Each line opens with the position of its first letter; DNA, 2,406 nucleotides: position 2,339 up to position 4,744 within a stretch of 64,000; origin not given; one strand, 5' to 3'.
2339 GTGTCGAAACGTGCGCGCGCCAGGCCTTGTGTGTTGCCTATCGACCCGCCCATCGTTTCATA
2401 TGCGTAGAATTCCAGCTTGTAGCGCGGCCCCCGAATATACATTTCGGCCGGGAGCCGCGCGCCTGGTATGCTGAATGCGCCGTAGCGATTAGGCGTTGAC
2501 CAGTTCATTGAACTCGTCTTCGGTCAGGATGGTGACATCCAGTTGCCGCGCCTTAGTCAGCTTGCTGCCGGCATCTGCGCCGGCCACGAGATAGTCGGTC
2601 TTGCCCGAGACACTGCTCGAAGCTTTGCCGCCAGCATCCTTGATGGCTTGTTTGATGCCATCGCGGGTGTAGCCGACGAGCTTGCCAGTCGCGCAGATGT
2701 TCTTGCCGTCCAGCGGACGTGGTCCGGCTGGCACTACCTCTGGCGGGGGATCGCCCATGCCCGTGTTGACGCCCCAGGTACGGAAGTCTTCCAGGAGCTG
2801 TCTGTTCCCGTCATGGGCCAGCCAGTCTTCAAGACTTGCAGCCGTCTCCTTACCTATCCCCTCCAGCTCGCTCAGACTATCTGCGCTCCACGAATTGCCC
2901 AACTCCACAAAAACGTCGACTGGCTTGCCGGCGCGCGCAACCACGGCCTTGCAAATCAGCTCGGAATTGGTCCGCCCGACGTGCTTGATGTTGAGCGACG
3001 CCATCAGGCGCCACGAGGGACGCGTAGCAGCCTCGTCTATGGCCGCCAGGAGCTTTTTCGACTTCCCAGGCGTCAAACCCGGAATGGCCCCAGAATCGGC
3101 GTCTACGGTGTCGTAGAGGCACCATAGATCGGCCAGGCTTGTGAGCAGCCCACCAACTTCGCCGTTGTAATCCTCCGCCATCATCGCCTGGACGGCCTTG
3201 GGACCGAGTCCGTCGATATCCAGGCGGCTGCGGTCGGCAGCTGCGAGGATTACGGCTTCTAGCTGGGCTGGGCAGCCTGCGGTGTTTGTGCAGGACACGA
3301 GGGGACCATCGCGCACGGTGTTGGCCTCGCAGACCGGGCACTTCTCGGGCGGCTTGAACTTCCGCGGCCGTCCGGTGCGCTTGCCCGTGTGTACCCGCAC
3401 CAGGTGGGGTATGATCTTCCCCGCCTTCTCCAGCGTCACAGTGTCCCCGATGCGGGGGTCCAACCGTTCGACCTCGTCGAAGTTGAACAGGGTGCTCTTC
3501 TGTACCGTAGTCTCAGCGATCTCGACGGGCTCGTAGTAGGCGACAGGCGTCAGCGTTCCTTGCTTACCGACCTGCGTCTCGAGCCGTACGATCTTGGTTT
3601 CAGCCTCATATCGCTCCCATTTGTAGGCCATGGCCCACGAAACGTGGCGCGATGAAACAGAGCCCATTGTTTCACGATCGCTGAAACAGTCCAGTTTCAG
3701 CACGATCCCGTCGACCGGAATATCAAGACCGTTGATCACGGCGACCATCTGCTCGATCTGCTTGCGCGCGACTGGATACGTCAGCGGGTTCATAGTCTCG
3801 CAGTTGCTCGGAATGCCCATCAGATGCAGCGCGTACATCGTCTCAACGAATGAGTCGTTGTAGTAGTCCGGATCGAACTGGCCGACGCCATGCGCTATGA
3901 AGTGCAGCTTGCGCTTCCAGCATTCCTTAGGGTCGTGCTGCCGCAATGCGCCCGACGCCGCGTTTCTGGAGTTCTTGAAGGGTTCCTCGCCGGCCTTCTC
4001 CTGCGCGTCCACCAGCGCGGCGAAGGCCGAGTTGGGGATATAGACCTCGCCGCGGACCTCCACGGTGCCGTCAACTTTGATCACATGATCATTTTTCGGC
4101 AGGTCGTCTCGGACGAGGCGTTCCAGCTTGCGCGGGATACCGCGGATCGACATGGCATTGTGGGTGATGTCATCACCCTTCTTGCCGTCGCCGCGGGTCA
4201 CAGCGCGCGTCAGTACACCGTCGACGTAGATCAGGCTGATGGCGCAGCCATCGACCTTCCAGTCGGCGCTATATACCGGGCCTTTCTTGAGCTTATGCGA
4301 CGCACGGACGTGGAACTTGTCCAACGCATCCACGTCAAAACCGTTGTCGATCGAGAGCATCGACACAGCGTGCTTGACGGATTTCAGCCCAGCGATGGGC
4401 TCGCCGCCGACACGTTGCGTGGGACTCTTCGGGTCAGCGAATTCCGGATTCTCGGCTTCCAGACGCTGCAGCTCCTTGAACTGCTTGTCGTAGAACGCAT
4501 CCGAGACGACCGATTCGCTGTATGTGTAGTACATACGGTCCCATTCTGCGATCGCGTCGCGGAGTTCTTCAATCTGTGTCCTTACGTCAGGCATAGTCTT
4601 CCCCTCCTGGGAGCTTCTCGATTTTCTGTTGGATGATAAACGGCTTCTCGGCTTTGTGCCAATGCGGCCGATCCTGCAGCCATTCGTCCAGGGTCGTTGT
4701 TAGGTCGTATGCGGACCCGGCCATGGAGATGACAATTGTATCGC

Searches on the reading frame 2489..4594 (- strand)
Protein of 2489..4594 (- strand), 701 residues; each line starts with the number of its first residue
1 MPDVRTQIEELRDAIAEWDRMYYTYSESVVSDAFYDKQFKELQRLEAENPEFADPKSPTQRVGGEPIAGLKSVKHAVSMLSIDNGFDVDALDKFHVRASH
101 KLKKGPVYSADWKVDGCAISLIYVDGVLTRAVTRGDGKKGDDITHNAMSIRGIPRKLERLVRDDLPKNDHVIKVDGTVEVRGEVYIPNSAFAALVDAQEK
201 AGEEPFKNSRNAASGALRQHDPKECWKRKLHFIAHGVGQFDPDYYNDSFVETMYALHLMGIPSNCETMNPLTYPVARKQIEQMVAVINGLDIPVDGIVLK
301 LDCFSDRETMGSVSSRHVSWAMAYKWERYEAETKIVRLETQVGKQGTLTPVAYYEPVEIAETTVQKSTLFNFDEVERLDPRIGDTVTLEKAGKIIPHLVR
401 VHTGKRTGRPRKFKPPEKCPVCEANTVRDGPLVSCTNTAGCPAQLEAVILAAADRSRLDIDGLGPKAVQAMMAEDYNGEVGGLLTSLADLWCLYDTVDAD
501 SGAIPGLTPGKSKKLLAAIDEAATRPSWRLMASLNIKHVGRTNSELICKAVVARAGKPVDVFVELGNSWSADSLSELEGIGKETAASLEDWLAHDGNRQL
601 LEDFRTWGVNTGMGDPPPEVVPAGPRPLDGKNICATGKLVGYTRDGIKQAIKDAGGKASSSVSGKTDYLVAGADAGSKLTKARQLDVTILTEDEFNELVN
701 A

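Call 9: search_protein_families(library=phrogs, proteins=[window:2489-4594:-], max_evalue=0.001)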
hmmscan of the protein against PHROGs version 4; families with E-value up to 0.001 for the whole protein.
window:2489-4594:- (701 aa): 6 families
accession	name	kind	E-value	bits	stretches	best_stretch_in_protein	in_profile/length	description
phrog_3869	-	DNA, RNA and nucleotide metabolism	1.3e-153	513.9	1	5-698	6-652/656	NAD-dependent DNA ligase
phrog_3359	-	DNA, RNA and nucleotide metabolism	5.7e-45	155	1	9-400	2-321/325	NAD-dependent DNA ligase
phrog_3498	-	DNA, RNA and nucleotide metabolism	1.1e-24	88.6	1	412-700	2-254/256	NAD-dependent DNA ligase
phrog_2561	-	DNA, RNA and nucleotide metabolism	1.6e-12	49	1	628-699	89-160/167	DNA ligase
phrog_3989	-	unknown function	3e-08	34.3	1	628-674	207-253/296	-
phrog_6466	-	DNA, RNA and nucleotide metabolism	0.00045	21.5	0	5-53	10-58/104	DNA ligase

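Call 10: search_protein_families(library=pfam, proteins=[window:2489-4594:-], max_evalue=0.001)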
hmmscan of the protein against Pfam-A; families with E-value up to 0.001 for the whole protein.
window:2489-4594:- (701 aa): 6 families
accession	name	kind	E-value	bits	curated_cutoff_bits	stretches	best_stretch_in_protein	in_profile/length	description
PF01653.23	DNA_ligase_aden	-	2.3e-60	204.7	27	1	69-327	3-251/253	NAD-dependent DNA ligase adenylation domain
PF03120.22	DNA_ligase_OB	-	3.2e-25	88.2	32.9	1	332-408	1-77/79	NAD-dependent DNA ligase OB-fold domain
PF00533.33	BRCT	-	2e-10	41.2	21.3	1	625-698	3-77/78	BRCA1 C Terminus (BRCT) domain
PF12826.13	HHH_2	-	2.7e-05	24.7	27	1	529-601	1-64/64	Helix-hairpin-helix motif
PF22745.1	Nlig-Ia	-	8.1e-05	23.6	27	1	7-52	5-50/92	DNA ligase-like, N-terminal NAD+-binding domain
PF12738.14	PTCB-BRCT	-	0.00065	20.1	22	0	641-691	10-60/63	twin BRCT domain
